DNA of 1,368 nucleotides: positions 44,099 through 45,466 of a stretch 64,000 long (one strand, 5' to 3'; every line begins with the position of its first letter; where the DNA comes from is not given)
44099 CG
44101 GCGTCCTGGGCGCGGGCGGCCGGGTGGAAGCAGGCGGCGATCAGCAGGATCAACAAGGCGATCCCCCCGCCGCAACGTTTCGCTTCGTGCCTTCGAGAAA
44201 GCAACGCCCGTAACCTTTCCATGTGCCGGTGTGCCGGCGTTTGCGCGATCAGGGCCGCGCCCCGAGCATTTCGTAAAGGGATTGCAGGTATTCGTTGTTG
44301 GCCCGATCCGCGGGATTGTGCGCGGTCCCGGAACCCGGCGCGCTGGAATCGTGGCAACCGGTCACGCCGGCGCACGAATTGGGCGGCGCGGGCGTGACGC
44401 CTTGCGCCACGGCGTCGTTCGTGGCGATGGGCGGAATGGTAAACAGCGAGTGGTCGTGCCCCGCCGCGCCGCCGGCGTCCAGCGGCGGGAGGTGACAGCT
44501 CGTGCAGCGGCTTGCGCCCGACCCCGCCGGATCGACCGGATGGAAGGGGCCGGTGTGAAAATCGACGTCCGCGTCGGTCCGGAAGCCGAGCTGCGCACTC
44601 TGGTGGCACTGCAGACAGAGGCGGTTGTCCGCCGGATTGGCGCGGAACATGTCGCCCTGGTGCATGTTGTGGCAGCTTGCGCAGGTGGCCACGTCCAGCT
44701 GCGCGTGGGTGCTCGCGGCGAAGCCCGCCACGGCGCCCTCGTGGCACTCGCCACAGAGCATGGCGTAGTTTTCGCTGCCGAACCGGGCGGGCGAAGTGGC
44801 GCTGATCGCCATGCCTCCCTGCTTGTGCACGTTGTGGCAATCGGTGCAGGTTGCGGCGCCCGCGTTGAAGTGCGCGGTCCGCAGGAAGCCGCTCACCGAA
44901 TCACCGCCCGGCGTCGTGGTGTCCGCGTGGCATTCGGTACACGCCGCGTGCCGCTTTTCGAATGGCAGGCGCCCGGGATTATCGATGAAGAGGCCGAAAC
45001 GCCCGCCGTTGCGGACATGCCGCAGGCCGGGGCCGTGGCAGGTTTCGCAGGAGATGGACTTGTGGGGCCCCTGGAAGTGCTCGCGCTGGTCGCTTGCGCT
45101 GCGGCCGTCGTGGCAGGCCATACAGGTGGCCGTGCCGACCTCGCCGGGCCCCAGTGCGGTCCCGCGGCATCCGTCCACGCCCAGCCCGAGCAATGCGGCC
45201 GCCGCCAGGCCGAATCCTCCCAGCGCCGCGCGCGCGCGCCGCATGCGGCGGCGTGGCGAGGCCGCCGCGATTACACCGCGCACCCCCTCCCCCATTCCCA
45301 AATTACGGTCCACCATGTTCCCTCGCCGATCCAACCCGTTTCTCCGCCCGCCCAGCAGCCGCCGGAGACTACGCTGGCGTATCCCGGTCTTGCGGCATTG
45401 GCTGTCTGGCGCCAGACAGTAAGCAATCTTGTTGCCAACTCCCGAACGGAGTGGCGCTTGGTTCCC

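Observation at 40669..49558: Bidirectional multiheme-cytochrome / beta-barrel cluster with the architecture of a porin-cytochrome electron conduit (about 42 heme sites)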

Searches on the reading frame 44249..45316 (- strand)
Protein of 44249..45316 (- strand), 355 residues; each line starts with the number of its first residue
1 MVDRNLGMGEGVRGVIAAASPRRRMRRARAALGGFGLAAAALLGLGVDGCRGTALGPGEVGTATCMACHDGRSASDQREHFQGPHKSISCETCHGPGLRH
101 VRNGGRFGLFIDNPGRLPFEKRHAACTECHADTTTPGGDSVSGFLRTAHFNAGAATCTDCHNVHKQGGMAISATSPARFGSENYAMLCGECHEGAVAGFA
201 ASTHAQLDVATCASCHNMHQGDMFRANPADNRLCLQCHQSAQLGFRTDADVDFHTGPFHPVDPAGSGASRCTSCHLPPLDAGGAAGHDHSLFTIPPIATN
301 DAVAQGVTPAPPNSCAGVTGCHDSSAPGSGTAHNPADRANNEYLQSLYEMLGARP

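Call 4: search_protein_families(library=pfam, proteins=[window:44249-45316:-], max_evalue=0.1)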
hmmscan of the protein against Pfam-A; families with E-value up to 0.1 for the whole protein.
window:44249-45316:- (355 aa): 8 families
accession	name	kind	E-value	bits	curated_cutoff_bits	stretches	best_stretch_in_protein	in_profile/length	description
PF14537.11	Cytochrom_c3_2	-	2.3e-11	44.4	25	2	204-275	2-64/79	Cytochrome c3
PF09699.15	Paired_CXXCH_1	-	2.5e-11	43.5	20.6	2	204-241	1-39/41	Doubled CXXCH motif (Paired_CXXCH_1)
PF14522.11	Cytochrome_C7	-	3.6e-09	36.8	24.8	4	147-217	6-67/67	Cytochrome c7 and related cytochrome c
PF22113.1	Mtrc-MtrF_II-IV_dom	-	2.5e-07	30.8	30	2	62-97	120-166/176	Outer membrane cytochrome MtrC/MtrF-like, domains II/IV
PF02085.21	Cytochrom_CIII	-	6e-06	27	22.9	2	84-192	27-101/101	Class III cytochrome C family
PF22678.1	Cytochrom_c_NrfB-like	-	0.00069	20.5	27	1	90-168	1-72/89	Cytochrome c-type protein NrfB-like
PF13435.11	Cytochrome_C554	-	0.0068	17.8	20.8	0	63-95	49-84/84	Cytochrome c554 and c-prime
PF12773.13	DZR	-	0.0092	16.6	27.3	0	212-276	1-32/45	Double zinc ribbon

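Call 5: search_protein_families(library=ncbifam, proteins=[window:44249-45316:-], max_evalue=0.1)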
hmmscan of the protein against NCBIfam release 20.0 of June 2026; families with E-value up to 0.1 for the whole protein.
window:44249-45316:- (355 aa): 8 families
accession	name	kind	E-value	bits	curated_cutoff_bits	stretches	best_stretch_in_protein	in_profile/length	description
NF041028.1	decahem_GSU2203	exception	2e-23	83.1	325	2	59-167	33-138/317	GSU2203 family decaheme c-type cytochrome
TIGR03508.1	decahem_SO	subfamily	1.4e-20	73.8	192.2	2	61-170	1-110/258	DmsE family decaheme c-type cytochrome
TIGR03153.1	cytochr_NrfH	equivalog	9.8e-05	22.4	134.2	1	114-241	19-136/138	cytochrome c nitrite reductase small subunit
NF008659.0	PRK11659.1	equivalog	0.00016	21.4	184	1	122-242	45-171/188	cytochrome c nitrite reductase pentaheme subunit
TIGR01905.1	paired_CXXCH_1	subfamily_domain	0.00064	19.6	25.2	1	207-241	4-39/41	doubled CXXCH domain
NF041198.1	UshA_like_PCGU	equivalog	0.0013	17.4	275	1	64-132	444-510/519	UshA-like (seleno)protein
NF041781.1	mnquin_red_QrcA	equivalog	0.0091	15.6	180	1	199-248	33-81/174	menaquinone reductase multiheme cytochrome c subunit QrcA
NF045722.1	c3_cytochr_TmcA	equivalog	0.02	14.8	114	1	200-275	47-124/125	acidic tetraheme cytochrome c3 TmcA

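Call 24: search_solved_structures(query=window:44249-45316:-, max_evalue=1, show_alignments=1)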
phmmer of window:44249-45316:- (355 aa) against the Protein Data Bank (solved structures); distinct sequences matched with E-value up to 1: 8.
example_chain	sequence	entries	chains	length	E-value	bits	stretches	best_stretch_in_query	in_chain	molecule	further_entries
6r2q_A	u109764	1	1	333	9.7e-08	35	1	80-240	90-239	Cystathionine beta-synthase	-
2ozy_A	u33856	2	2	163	9.4e-05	25.2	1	123-241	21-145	Cytochrome c-type protein nrfB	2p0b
6qvm_A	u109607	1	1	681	0.014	18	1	84-245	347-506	Multiheme cytochrome cf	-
6i5b_A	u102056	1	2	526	0.018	17.7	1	53-104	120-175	Uncharacterized protein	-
6f0k_A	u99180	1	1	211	0.053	16.1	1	156-252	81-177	Cytochrome c family protein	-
28pb_A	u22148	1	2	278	0.3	13.6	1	125-243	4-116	Cytochrome c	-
3aoe_A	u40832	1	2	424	0.7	12.4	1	25-72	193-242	Glutamate dehydrogenase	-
3aog_A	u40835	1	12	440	0.85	12.2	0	25-72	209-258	Glutamate dehydrogenase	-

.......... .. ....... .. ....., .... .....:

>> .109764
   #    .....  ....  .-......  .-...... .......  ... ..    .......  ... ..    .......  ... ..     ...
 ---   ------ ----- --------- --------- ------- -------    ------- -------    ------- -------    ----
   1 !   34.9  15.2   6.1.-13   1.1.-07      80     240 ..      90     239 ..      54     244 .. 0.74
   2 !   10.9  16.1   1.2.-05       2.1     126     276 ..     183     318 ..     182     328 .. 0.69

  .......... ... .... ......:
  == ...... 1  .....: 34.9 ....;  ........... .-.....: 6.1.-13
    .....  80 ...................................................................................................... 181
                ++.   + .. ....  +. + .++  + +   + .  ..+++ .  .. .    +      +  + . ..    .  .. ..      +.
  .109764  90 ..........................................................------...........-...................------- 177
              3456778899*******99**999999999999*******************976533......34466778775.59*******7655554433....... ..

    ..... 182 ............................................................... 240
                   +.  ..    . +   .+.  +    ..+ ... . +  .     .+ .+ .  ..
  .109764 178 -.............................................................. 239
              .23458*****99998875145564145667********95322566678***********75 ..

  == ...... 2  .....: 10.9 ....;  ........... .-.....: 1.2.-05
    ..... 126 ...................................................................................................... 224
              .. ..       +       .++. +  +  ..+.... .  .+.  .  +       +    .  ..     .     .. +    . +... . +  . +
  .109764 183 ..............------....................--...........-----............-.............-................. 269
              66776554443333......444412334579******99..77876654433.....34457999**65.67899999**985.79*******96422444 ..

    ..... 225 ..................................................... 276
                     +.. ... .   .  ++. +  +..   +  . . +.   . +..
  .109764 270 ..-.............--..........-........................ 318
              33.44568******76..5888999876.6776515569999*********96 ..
